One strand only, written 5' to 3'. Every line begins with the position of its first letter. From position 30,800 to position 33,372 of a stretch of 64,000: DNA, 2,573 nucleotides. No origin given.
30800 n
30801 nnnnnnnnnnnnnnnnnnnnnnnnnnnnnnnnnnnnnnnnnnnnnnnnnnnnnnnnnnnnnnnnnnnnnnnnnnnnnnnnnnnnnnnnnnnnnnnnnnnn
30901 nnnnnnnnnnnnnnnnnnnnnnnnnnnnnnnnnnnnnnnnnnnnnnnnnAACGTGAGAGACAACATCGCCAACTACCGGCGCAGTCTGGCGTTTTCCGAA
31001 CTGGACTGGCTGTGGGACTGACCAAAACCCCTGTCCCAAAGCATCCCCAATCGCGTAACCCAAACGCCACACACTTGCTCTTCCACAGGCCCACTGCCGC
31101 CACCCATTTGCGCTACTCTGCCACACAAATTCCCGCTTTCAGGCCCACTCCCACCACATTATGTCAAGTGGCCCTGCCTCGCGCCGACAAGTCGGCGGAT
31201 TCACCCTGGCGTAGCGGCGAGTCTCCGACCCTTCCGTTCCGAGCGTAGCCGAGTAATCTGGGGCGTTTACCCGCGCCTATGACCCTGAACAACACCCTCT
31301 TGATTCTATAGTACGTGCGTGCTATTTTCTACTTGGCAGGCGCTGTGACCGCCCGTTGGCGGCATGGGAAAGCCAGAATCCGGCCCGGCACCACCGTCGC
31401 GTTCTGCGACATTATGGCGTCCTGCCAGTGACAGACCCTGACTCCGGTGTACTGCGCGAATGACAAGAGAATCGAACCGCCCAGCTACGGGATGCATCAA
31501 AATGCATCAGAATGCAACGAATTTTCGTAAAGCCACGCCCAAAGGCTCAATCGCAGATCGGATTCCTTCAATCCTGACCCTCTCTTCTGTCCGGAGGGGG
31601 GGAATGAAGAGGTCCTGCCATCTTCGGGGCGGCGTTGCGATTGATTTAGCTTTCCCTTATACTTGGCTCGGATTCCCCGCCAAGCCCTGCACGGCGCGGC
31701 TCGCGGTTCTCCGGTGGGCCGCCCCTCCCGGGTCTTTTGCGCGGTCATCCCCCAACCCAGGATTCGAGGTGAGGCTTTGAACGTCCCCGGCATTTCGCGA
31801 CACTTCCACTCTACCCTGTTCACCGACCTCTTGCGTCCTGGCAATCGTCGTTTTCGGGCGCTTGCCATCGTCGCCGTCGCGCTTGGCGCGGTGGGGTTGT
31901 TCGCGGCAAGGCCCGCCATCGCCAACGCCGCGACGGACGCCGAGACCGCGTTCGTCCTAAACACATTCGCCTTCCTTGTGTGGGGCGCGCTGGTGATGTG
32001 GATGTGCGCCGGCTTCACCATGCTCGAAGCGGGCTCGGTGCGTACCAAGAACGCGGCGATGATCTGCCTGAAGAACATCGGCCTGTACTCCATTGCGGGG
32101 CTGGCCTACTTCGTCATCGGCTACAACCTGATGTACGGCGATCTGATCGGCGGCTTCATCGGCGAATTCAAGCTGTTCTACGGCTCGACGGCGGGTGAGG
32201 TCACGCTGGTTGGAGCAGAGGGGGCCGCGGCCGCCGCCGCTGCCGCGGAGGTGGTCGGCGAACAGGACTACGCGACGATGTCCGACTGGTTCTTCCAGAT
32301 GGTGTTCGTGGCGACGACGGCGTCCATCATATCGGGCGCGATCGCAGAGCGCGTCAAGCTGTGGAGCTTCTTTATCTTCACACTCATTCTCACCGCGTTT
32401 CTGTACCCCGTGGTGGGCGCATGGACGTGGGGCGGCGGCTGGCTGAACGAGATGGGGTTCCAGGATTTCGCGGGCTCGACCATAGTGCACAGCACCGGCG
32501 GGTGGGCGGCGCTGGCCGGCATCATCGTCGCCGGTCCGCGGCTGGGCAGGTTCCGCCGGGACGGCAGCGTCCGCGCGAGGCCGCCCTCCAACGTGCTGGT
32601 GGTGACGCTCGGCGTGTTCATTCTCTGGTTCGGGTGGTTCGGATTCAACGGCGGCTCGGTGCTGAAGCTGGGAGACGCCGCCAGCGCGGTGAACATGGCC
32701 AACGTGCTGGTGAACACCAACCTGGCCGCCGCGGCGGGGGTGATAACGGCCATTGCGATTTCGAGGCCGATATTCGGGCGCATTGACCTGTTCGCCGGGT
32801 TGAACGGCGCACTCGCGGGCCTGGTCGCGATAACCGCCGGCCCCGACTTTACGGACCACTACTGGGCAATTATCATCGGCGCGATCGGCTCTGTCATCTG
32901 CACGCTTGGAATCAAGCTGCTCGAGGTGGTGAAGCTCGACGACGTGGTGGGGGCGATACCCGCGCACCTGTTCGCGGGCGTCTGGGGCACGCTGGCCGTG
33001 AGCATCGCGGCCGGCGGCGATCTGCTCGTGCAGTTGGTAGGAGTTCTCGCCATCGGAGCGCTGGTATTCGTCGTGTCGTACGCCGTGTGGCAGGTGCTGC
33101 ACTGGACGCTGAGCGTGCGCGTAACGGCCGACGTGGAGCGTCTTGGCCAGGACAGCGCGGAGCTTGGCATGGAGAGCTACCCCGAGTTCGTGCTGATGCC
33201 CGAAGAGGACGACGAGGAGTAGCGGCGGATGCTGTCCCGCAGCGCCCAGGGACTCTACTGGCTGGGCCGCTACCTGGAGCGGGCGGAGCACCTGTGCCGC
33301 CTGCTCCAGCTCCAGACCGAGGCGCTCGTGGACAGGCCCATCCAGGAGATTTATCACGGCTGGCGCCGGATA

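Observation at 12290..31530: A roughly 450-500 bp imperfect inverted repeat pair brackets an 18-kb segment containing both GHKL loci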

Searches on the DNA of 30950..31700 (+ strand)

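Call 24: search_rna_families(source=window, start=30950, end=31700, threshold=evalue, max_evalue=10)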
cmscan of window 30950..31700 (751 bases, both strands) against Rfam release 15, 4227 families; matches with E-value up to 10: 1.
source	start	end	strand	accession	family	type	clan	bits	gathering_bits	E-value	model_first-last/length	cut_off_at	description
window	30950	31163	-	RF01946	KCNQ1OT1_1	Gene; lncRNA;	-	6.3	70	3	1-202/464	3'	KCNQ1 overlapping transcript 1 conserved region 1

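Call 77: search_dna_similar(query=window:31022-31555:+, collection=plasmids, mode=distant, max_rows=5)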
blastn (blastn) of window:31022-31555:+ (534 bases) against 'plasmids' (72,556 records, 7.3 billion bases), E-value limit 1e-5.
No match.

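Call 78: search_dna_similar(query=window:31022-31555:+, collection=phages, mode=distant, max_rows=5)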
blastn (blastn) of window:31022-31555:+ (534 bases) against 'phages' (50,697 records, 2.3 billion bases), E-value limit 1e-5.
No match.

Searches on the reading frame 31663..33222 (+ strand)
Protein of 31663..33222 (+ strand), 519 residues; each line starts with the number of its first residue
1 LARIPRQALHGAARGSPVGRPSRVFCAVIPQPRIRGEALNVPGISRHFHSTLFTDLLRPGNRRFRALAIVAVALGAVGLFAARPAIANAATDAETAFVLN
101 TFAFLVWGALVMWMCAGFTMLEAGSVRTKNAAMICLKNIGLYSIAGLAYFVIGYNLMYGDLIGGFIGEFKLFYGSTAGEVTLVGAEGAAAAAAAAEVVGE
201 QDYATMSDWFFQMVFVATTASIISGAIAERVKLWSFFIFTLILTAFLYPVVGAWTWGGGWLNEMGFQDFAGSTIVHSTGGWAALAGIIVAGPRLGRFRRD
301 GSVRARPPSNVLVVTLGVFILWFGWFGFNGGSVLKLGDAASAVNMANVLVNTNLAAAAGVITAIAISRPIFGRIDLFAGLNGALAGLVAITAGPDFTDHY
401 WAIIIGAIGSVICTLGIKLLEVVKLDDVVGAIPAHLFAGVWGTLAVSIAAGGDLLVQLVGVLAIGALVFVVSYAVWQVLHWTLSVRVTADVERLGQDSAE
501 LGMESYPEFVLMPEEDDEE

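Call 12: search_protein_families(library=pfam, proteins=[window:31663-33222:+])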
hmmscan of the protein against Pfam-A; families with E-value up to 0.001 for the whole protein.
window:31663-33222:+ (519 aa): 1 family
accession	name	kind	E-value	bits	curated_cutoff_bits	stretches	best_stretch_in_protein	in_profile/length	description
PF00909.26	Ammonium_transp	-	6.8e-98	328.4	23.2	1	104-506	3-399/399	Ammonium Transporter Family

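Call 45: find_homologous_proteins(query=window:31663-33222:+, max_evalue=1e-100)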
Query window:31663-33222:+ (519 aa): 7955 proteins with E <= 1e-100 among 8000 candidates; the best 120 are listed.
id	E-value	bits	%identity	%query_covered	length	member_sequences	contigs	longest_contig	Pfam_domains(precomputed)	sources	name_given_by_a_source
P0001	7.8e-297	1003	96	93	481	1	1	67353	PF00909.27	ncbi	-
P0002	2.5e-291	985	94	94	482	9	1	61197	PF00909.27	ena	-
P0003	7.4e-289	977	93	94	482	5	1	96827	PF00909.27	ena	-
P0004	3.7e-288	975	93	94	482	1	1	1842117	PF00909.27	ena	-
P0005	2.0e-287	972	93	94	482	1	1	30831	PF00909.27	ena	-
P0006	6.0e-276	934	89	94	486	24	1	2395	PF00909.27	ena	-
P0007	2.7e-275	932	88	94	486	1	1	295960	PF00909.27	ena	-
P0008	3.6e-274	928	90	93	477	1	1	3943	PF00909.27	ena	-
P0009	5.0e-274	928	90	93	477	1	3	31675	PF00909.27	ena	-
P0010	5.8e-274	928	88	94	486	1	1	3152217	PF00909.27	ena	-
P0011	1.6e-273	926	88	93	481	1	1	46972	PF00909.27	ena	-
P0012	4.8e-273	925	90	93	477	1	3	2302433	PF00909.27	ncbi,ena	-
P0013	1.0e-271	920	88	93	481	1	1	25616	PF00909.27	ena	-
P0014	1.2e-271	920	87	94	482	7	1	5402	PF00909.27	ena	-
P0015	8.3e-271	917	88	93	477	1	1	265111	PF00909.27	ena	-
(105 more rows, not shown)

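Call 47: find_encoding_contigs(protein=P0001, flank=10000, max_places=2)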
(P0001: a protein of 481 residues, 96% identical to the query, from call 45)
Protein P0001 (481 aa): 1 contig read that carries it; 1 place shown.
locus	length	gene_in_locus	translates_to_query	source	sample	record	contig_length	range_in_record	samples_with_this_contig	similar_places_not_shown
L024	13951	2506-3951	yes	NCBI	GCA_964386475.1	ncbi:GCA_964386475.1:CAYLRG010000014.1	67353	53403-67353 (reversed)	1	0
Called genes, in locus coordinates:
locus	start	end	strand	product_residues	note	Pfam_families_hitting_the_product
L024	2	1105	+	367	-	?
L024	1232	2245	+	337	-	PF25021:TEN_NHL (faint), PF06739:SBBP (faint), PF24684:Vgb_lyase (faint), PF17170:DUF5128 (faint), PF08450:SGL (weak), PF01436:NHL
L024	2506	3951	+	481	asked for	PF00909:Ammonium_transp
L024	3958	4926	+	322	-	PF04168:Alpha-E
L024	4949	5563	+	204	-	PF00633:HHH (faint), PF14520:HHH_5 (faint), PF10531:SLBB, PF22461:SLBB_2, PF12836:HHH_3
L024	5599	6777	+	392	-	PF21088:MS_channel_1st, PF00924:MS_channel_2nd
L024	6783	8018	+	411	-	PF07969:Amidohydro_3 (faint), PF01979:Amidohydro_1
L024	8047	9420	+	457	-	PF07287:AtuA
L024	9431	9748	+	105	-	PF14330:DUF4387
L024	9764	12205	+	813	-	PF13567:DUF4131, PF03772:Competence, PF00753:Lactamase_B, PF12706:Lactamase_B_2 (weak)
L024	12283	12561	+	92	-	-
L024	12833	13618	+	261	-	PF01261:AP_endonuc_2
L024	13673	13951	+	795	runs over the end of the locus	PF13292:DXP_synthase_N (faint), PF00456:Transketolase_N, PF02779:Transket_pyr (faint), PF22613:Transketolase_C_1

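Call 48: find_encoding_contigs(protein=P0004, flank=10000, max_places=2)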
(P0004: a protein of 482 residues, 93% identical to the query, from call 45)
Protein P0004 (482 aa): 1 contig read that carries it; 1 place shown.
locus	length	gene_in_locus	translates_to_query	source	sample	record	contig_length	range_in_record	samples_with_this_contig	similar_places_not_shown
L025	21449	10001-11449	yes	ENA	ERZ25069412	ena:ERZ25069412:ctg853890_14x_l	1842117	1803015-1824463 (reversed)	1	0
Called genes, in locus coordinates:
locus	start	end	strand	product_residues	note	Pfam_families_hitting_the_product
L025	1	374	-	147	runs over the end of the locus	-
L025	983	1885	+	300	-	PF03235:GmrSD_N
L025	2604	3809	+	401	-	PF01555:N6_N4_Mtase (faint), PF08241:Methyltransf_11 (faint)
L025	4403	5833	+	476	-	PF04174:CP_ATPgrasp_1, PF14403:CP_ATPgrasp_2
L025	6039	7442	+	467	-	PF08811:DUF1800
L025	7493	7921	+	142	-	-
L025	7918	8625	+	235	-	PF07394:DUF1501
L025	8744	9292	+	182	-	PF01436:NHL (weak)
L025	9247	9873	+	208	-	PF01436:NHL, PF08450:SGL (faint), PF01436:NHL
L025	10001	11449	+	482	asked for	PF00909:Ammonium_transp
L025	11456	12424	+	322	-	PF04168:Alpha-E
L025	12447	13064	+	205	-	PF00633:HHH (faint), PF14520:HHH_5 (faint), PF10531:SLBB, PF22461:SLBB_2, PF12836:HHH_3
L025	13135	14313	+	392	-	PF21088:MS_channel_1st, PF00924:MS_channel_2nd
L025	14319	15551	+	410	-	PF01979:Amidohydro_1, PF07969:Amidohydro_3 (weak)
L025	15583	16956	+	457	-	PF07287:AtuA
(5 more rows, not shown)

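Call 49: find_encoding_contigs(protein=P0012, flank=10000, max_places=2)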
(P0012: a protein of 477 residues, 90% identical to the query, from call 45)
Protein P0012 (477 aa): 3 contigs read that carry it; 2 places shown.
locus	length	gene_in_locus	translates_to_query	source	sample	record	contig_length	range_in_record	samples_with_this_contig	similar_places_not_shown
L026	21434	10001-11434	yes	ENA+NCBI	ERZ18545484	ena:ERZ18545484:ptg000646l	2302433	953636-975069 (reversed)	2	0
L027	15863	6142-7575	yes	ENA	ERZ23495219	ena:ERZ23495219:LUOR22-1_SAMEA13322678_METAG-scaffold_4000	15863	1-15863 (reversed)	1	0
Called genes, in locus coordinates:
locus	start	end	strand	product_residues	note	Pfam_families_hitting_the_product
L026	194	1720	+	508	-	PF13701:DDE_Tnp_1_4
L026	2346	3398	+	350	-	PF02126:PTE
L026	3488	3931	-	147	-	-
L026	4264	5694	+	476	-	PF04174:CP_ATPgrasp_1, PF14403:CP_ATPgrasp_2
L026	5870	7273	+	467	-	PF08811:DUF1800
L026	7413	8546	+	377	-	PF07394:DUF1501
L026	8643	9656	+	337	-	PF02393:US22 (faint), PF25021:TEN_NHL (faint), PF24684:Vgb_lyase (faint), PF17170:DUF5128 (faint), PF08450:SGL (weak), PF01436:NHL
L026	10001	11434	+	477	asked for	PF00909:Ammonium_transp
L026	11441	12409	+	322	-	PF04168:Alpha-E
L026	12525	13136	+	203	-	PF10531:SLBB, PF22461:SLBB_2, PF14520:HHH_5 (faint), PF12836:HHH_3, PF00633:HHH (weak)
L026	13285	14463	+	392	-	PF21088:MS_channel_1st, PF00924:MS_channel_2nd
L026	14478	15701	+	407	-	PF01979:Amidohydro_1, PF07969:Amidohydro_3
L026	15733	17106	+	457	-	PF07287:AtuA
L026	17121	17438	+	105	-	PF14330:DUF4387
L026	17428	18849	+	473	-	PF01565:FAD_binding_4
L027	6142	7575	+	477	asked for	PF00909:Ammonium_transp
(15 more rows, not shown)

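Call 55: find_encoding_contigs(protein=P0010, flank=10000, max_places=1)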
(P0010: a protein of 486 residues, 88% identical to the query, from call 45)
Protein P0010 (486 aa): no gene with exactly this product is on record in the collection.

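Call 56: find_encoding_contigs(protein=P0007, flank=10000, max_places=1)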
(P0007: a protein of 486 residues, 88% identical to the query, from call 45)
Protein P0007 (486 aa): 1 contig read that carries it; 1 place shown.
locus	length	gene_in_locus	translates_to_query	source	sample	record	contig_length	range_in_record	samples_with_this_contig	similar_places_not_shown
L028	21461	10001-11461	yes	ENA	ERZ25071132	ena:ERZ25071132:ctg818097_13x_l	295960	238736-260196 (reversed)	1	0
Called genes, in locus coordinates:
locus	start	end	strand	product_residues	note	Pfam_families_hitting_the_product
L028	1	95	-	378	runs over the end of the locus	PF03841:SelA, PF00266:Aminotran_5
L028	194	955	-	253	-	PF01738:DLH, PF08840:BAAT_C (faint), PF00326:Peptidase_S9 (weak)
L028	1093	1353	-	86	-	-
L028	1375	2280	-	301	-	PF22014:DUF6932, PF01381:HTH_3, PF13413:HTH_25 (faint)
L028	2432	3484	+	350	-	PF02126:PTE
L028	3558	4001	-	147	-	-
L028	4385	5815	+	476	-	PF04174:CP_ATPgrasp_1, PF14403:CP_ATPgrasp_2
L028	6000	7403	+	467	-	PF08811:DUF1800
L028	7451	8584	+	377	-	PF07394:DUF1501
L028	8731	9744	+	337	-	PF02393:US22 (faint), PF25021:TEN_NHL (faint), PF06739:SBBP (faint), PF17170:DUF5128 (faint), PF08450:SGL, PF01436:NHL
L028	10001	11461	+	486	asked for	PF00909:Ammonium_transp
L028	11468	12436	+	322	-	PF04168:Alpha-E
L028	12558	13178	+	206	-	PF10531:SLBB, PF22461:SLBB_2, PF14520:HHH_5 (faint), PF12836:HHH_3, PF00633:HHH (weak)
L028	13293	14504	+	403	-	PF21088:MS_channel_1st, PF00924:MS_channel_2nd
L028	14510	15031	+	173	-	PF01979:Amidohydro_1 (weak)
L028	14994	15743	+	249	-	PF01979:Amidohydro_1, PF07969:Amidohydro_3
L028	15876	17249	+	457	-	PF07287:AtuA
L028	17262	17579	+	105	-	PF14330:DUF4387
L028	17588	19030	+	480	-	PF01565:FAD_binding_4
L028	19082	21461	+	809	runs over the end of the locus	PF13567:DUF4131, PF03772:Competence, PF00753:Lactamase_B, PF12706:Lactamase_B_2 (faint)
